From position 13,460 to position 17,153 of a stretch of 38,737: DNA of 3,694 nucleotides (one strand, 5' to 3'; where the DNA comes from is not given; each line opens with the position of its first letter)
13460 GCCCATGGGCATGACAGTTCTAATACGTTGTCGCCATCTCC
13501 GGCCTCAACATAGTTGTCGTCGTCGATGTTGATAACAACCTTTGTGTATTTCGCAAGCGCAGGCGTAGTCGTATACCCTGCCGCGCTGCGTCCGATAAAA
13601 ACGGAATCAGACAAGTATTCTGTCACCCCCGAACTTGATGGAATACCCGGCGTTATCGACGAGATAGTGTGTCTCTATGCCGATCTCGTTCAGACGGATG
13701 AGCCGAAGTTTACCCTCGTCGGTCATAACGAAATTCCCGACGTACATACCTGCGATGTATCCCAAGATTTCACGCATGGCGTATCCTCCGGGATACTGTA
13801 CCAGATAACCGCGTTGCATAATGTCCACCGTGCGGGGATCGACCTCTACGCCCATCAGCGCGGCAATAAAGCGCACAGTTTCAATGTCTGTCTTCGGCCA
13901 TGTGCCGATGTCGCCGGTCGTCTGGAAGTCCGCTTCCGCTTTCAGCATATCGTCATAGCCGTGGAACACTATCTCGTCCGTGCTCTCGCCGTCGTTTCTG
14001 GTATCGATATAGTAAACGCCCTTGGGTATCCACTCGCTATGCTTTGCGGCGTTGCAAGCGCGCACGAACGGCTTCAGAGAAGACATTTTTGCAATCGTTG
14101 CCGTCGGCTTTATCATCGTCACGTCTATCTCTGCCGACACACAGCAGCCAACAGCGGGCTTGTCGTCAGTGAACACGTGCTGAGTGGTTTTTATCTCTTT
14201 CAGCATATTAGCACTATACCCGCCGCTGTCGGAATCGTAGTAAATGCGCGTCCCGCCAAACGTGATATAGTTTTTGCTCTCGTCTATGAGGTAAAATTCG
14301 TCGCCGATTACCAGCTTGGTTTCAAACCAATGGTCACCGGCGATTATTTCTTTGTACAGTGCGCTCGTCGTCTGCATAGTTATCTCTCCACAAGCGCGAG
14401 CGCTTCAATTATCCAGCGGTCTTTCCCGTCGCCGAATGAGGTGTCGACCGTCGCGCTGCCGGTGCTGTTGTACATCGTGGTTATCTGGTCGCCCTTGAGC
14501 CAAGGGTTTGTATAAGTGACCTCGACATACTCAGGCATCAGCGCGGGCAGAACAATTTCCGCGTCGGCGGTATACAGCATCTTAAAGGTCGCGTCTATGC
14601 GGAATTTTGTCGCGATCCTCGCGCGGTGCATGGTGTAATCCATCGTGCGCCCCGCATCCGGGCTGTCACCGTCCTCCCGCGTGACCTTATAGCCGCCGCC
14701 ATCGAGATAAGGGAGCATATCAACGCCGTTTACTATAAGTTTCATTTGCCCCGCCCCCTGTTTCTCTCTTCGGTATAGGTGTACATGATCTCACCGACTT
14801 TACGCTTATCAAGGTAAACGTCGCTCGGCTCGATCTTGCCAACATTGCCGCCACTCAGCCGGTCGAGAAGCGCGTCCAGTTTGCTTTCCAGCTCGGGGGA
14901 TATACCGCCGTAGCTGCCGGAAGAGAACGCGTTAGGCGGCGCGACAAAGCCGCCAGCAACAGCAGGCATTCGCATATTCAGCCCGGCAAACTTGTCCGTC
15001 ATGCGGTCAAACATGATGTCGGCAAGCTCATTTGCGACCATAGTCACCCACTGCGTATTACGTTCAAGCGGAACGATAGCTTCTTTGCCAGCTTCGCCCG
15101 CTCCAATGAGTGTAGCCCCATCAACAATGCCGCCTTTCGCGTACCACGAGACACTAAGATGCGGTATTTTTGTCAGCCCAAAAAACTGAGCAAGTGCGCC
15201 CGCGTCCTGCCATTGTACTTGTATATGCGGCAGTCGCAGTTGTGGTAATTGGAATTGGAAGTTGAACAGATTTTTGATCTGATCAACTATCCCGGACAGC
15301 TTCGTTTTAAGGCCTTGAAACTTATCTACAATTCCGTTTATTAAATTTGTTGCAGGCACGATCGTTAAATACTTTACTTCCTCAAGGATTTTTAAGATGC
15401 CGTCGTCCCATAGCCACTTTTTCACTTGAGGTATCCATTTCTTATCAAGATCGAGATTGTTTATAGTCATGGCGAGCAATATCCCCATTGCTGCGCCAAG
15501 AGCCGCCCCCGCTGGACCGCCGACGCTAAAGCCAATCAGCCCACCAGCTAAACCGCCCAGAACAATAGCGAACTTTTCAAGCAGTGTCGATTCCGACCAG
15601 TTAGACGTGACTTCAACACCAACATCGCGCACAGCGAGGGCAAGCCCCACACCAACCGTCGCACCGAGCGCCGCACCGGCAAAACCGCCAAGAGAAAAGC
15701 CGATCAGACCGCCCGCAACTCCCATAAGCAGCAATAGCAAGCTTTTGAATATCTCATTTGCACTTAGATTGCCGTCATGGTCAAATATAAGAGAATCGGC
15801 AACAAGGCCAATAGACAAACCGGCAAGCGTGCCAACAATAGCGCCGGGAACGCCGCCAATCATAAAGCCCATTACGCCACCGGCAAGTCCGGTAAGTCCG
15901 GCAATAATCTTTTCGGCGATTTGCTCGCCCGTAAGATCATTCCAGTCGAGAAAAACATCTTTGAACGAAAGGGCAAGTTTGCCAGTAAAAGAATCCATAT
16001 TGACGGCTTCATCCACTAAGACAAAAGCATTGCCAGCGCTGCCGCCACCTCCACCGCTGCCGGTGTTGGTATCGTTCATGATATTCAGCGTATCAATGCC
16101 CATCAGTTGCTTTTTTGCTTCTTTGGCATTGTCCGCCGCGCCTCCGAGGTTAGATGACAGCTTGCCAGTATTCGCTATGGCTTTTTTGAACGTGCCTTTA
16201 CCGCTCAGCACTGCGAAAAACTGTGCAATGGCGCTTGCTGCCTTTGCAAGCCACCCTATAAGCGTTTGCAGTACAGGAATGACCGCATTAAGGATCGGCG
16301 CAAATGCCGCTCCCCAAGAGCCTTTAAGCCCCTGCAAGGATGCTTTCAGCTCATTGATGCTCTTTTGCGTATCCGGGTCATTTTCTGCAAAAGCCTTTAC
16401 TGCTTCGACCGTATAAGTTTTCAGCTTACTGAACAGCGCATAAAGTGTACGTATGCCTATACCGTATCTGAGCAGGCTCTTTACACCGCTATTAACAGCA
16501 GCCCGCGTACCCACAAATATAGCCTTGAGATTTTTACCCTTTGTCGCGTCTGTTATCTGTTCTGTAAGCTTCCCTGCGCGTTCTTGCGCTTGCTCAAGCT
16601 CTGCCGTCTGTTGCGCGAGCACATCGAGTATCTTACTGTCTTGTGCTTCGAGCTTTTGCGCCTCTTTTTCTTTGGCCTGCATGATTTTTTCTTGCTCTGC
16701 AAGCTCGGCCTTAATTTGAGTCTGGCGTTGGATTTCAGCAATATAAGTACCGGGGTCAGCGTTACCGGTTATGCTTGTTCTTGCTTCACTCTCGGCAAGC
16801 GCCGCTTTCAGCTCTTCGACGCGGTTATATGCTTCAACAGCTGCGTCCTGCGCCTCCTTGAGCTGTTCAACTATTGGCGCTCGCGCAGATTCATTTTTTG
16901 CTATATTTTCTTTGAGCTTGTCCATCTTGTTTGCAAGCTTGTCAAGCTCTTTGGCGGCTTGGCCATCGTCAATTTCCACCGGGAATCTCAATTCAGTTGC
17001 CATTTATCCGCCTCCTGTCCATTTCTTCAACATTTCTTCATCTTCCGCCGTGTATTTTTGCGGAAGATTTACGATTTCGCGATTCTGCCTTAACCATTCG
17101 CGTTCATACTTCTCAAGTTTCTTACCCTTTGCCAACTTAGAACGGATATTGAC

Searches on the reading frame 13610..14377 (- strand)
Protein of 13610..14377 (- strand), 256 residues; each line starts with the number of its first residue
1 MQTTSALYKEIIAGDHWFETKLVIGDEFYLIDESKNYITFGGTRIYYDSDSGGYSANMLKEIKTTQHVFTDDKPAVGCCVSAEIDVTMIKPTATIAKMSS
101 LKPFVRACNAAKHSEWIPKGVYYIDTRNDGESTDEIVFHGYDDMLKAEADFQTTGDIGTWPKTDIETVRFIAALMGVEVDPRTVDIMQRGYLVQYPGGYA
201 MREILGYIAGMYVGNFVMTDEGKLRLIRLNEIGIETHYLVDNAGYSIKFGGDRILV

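Call 54: search_protein_families(library=phrogs, proteins=[window:13610-14377:-], max_evalue=0.00001)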
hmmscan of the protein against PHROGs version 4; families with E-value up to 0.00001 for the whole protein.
window:13610-14377:- (256 aa): 2 families
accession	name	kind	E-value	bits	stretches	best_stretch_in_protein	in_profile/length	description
phrog_6616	-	tail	1.9e-09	37.1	1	62-232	45-213/991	tail protein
phrog_32308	-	unknown function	1.1e-08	34.6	1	111-229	105-217/709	-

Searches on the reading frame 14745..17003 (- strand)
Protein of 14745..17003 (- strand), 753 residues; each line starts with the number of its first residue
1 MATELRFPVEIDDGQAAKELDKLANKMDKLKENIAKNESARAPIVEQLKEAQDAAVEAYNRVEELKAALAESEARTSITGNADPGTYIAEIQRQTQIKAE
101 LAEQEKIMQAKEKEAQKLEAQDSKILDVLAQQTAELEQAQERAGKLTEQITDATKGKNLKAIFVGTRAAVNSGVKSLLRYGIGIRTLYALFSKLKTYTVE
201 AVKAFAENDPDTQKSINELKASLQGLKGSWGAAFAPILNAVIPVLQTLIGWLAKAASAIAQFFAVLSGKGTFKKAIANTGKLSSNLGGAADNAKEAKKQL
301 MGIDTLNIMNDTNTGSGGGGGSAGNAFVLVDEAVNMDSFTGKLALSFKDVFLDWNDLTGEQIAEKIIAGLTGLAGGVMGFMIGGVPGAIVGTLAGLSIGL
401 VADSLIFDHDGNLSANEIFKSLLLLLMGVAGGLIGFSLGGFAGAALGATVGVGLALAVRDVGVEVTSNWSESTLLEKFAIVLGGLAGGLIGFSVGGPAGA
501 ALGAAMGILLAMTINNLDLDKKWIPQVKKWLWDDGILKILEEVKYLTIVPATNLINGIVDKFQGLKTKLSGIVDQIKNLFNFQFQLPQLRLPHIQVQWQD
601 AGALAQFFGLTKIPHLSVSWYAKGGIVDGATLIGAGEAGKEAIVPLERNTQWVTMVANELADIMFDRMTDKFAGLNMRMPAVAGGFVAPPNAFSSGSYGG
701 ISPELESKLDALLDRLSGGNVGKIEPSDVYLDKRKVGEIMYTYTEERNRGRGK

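Call 54: search_protein_families(library=phrogs, proteins=[window:14745-17003:-], max_evalue=0.00001)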
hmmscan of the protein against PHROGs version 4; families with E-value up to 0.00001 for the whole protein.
window:14745-17003:- (753 aa): 5 families
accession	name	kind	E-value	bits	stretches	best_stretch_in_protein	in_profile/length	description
phrog_1535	-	tail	1.2e-28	100.9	2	13-358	136-522/1152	tail length tape measure protein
phrog_17020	-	unknown function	1e-17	65.4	1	552-666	190-304/353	-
phrog_38258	-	unknown function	6.1e-14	52.6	1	552-651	313-421/427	-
phrog_28918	-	unknown function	3.1e-12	46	1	554-660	1264-1369/1445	-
phrog_37543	-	unknown function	4.9e-12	46.2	1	136-290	22-174/622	-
